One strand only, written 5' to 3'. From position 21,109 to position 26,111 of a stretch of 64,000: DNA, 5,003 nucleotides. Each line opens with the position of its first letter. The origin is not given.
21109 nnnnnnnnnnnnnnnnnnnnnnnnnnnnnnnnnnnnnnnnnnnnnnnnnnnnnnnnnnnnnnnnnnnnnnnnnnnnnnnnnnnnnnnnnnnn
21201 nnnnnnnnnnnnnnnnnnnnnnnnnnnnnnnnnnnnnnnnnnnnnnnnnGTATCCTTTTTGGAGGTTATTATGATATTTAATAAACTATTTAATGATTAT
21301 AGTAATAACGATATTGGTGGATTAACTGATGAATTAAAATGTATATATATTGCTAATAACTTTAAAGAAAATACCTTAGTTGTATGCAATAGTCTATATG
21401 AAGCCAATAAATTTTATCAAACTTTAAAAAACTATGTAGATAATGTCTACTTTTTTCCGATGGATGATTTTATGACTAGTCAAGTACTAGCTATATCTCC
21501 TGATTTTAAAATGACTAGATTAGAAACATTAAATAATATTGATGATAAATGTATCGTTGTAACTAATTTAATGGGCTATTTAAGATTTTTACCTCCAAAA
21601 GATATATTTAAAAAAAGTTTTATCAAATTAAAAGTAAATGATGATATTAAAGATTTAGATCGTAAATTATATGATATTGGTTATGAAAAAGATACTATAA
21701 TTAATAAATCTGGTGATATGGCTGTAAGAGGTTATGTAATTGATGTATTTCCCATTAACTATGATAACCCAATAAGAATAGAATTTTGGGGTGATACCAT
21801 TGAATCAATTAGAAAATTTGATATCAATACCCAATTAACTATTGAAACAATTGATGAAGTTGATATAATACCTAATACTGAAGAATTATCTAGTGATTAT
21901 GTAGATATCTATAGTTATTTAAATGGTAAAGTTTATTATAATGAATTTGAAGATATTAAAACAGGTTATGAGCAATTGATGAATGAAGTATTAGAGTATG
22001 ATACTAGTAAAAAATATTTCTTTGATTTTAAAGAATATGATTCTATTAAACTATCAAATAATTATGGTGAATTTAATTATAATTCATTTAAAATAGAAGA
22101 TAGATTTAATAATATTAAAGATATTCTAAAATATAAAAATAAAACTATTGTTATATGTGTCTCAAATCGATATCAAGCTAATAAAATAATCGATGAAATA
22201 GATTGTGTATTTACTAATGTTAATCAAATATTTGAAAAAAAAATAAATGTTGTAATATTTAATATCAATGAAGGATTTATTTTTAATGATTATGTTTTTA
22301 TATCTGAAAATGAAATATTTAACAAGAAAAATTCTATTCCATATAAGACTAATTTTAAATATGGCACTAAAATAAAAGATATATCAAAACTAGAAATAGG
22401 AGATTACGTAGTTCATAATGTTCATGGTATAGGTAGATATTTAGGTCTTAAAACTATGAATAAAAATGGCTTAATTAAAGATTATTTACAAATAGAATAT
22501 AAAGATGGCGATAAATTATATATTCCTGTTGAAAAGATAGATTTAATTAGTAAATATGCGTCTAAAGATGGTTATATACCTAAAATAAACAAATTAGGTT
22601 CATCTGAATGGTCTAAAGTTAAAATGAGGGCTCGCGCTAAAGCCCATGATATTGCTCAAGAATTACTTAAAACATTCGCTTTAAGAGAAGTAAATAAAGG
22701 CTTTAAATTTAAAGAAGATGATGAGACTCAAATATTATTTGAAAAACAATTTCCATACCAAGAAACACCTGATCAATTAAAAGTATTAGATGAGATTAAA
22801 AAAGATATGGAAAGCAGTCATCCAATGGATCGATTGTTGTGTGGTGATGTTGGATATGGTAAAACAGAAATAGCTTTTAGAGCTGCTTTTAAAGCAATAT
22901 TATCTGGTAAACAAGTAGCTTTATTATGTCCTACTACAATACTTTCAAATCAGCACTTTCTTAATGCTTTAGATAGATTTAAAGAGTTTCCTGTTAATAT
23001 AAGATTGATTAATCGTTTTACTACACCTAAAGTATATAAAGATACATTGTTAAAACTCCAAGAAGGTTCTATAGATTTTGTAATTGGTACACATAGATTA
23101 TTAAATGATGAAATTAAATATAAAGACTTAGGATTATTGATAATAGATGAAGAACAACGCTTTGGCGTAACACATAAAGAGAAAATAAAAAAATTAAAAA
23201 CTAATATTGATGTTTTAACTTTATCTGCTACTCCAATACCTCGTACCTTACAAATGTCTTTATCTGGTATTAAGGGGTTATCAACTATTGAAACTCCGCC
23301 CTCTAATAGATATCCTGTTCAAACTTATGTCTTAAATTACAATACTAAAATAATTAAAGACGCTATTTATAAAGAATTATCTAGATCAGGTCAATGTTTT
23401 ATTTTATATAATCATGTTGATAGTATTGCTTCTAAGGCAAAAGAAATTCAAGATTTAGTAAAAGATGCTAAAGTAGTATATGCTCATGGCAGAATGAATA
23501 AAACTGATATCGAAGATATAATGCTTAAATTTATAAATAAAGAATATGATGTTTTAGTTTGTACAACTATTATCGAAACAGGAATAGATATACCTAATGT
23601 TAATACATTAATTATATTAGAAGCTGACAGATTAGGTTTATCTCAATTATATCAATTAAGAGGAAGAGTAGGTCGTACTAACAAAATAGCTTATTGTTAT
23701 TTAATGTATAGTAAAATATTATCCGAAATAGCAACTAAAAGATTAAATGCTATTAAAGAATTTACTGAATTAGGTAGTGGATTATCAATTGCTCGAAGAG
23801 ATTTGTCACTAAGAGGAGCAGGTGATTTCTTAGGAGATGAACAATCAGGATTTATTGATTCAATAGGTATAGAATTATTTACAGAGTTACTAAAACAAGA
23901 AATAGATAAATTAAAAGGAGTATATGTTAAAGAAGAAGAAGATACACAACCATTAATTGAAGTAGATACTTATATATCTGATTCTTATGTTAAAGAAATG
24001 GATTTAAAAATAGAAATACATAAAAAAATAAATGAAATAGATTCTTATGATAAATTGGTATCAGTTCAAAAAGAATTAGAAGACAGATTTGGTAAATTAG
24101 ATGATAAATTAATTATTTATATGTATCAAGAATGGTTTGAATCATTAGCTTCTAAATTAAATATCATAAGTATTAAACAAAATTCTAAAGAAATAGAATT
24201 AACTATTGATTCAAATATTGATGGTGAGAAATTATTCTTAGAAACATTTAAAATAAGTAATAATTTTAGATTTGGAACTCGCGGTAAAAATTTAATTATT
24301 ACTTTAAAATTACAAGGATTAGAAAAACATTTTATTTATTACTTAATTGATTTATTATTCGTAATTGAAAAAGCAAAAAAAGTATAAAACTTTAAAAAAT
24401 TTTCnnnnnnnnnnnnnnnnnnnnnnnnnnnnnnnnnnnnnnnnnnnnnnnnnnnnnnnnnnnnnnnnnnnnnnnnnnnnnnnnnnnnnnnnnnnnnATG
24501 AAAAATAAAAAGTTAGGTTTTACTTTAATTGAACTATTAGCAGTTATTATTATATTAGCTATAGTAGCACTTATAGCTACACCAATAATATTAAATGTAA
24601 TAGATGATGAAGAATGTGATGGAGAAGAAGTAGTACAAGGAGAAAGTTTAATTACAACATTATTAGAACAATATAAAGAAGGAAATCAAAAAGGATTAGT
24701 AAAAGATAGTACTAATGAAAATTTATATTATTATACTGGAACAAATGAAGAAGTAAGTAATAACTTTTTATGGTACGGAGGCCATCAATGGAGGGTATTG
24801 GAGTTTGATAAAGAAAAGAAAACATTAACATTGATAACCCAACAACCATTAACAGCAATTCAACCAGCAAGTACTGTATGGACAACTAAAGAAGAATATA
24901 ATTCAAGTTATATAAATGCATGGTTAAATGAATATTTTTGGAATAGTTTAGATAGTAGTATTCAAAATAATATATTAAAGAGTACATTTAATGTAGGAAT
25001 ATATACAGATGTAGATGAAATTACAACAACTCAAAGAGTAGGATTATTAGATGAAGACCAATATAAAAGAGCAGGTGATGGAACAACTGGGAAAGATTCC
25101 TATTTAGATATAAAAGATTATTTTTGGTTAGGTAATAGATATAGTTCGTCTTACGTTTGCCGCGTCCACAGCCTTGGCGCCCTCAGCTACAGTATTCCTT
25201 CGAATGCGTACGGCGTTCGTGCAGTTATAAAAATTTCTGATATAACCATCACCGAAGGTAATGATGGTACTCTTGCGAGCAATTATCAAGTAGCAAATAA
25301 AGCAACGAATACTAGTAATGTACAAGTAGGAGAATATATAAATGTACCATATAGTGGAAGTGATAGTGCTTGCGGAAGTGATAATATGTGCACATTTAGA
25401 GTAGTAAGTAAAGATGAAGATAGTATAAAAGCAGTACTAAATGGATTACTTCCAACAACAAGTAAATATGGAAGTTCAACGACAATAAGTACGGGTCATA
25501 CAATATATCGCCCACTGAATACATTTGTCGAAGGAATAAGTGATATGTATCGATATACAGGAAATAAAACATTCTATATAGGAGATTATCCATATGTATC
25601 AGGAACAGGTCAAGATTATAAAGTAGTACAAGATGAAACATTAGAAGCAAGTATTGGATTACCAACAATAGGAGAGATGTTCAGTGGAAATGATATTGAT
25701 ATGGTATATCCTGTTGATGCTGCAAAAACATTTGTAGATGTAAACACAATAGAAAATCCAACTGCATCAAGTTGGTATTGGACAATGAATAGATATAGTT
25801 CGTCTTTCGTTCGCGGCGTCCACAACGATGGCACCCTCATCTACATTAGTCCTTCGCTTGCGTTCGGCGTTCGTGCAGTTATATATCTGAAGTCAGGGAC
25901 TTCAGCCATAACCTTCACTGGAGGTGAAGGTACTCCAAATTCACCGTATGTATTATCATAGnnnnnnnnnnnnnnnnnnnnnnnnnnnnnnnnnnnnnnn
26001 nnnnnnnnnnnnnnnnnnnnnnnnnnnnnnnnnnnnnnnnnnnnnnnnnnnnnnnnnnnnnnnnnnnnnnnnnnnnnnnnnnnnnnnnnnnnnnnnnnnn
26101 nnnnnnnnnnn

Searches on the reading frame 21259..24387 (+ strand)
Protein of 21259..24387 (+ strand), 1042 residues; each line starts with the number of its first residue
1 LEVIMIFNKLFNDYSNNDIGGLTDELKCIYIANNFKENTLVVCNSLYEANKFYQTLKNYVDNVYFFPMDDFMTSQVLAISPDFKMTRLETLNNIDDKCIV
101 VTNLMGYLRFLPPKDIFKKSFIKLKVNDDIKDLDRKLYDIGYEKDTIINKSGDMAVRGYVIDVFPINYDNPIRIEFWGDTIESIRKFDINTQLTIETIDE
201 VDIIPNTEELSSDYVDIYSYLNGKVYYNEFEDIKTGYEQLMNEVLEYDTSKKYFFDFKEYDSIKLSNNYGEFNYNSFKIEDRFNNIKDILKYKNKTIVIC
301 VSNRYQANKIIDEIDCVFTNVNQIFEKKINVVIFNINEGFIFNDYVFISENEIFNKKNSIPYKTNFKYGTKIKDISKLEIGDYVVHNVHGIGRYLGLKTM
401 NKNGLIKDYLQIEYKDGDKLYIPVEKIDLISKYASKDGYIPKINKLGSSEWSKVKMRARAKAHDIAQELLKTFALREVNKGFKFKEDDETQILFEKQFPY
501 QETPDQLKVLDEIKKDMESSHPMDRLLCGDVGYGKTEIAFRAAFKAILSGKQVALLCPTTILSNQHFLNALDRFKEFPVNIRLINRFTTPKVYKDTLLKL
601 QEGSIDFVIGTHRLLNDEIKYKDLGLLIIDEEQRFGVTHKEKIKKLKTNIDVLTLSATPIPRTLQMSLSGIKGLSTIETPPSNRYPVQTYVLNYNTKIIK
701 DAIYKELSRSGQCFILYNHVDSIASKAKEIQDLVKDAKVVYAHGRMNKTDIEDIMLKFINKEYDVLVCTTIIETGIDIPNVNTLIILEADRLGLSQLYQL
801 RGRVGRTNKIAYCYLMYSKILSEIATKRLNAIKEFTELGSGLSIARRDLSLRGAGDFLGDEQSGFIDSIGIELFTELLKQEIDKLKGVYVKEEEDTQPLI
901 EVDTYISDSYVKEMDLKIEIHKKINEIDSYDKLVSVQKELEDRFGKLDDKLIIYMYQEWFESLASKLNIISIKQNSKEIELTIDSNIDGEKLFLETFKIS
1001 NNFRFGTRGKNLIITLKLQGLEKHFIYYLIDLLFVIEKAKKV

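Call 10: search_protein_families(library=ncbifam, proteins=[window:21259-24387:+], max_evalue=0.00001)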
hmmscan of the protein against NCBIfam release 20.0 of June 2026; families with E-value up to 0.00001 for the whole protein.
window:21259-24387:+ (1042 aa): 26 families (the best 25 are shown)
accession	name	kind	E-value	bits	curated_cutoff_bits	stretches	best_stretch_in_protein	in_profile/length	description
TIGR00580.2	mfd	equivalog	7e-290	964.5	800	2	239-973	171-907/907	transcription-repair coupling factor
NF007966.0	PRK10689.1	equivalog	1e-202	675.9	1329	2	330-1004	424-1112/1148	transcription-repair coupling factor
NF008168.0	PRK10917.2-2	equivalog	3.9e-117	392.6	718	1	478-869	342-741/795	ATP-dependent DNA helicase RecG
NF008165.0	PRK10917.1-3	equivalog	5.4e-116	388.7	711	1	470-867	229-636/692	ATP-dependent DNA helicase RecG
TIGR00643.1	recG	equivalog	3.2e-112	376.3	659.4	1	480-866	214-608/629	ATP-dependent DNA helicase RecG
NF008170.0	PRK10917.2-4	equivalog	8.4e-98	328.3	975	1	477-868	376-773/826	ATP-dependent DNA helicase RecG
NF008163.0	PRK10917.1-1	equivalog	3.8e-95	319.7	796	1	477-867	244-644/692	ATP-dependent DNA helicase RecG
NF008164.0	PRK10917.1-2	equivalog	5e-91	306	785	1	479-865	254-645/704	ATP-dependent DNA helicase RecG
NF008166.0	PRK10917.1-4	equivalog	2.7e-89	300.1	864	1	486-864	261-654/705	ATP-dependent DNA helicase RecG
NF008167.0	PRK10917.2-1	equivalog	1.9e-78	264.4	995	2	491-697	274-494/744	ATP-dependent DNA helicase RecG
NF008169.0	PRK10917.2-3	equivalog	8e-64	216.3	555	1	493-864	221-581/610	ATP-dependent DNA helicase RecG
NF003673.1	PRK05298.1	equivalog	8.9e-22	77.2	743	2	78-208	111-245/653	excinuclease ABC subunit UvrB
TIGR00631.1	uvrb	equivalog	5.4e-19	67.9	750.1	2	66-208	99-245/658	excinuclease ABC subunit UvrB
NF004066.1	PRK05580.1-3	equivalog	6.8e-16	57.7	813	1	382-633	133-377/788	primosomal protein N'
TIGR00595.1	priA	equivalog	4.1e-14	52.1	230.35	1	526-635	1-105/509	replication restart helicase PriA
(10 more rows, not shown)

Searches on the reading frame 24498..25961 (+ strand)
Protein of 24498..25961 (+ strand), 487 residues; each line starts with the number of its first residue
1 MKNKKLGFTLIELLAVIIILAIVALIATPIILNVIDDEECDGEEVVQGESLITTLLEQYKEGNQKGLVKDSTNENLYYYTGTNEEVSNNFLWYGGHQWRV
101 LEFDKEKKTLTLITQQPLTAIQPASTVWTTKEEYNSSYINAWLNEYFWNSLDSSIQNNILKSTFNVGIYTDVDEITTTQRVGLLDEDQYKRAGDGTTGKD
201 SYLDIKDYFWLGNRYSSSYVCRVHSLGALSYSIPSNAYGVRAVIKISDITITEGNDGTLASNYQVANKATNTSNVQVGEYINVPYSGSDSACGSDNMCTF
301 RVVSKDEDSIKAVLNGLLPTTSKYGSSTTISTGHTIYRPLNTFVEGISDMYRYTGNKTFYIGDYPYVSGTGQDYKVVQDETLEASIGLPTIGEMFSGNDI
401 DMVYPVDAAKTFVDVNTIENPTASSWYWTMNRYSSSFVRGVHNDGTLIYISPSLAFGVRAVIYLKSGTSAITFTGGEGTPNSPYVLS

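Call 76: search_protein_families(library=pfam, proteins=[window:24498-25961:+], max_evalue=0.001)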
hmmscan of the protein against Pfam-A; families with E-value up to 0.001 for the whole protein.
window:24498-25961:+ (487 aa): 2 families
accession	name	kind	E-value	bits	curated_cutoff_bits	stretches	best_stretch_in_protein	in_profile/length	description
PF07963.17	N_methyl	-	2.6e-07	30.3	21.2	1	3-27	2-26/27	Prokaryotic N-terminal methylation motif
PF19789.6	DUF6273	-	2.9e-05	24.4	23.5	1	122-186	22-90/172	Domain of unknown function (DUF6273)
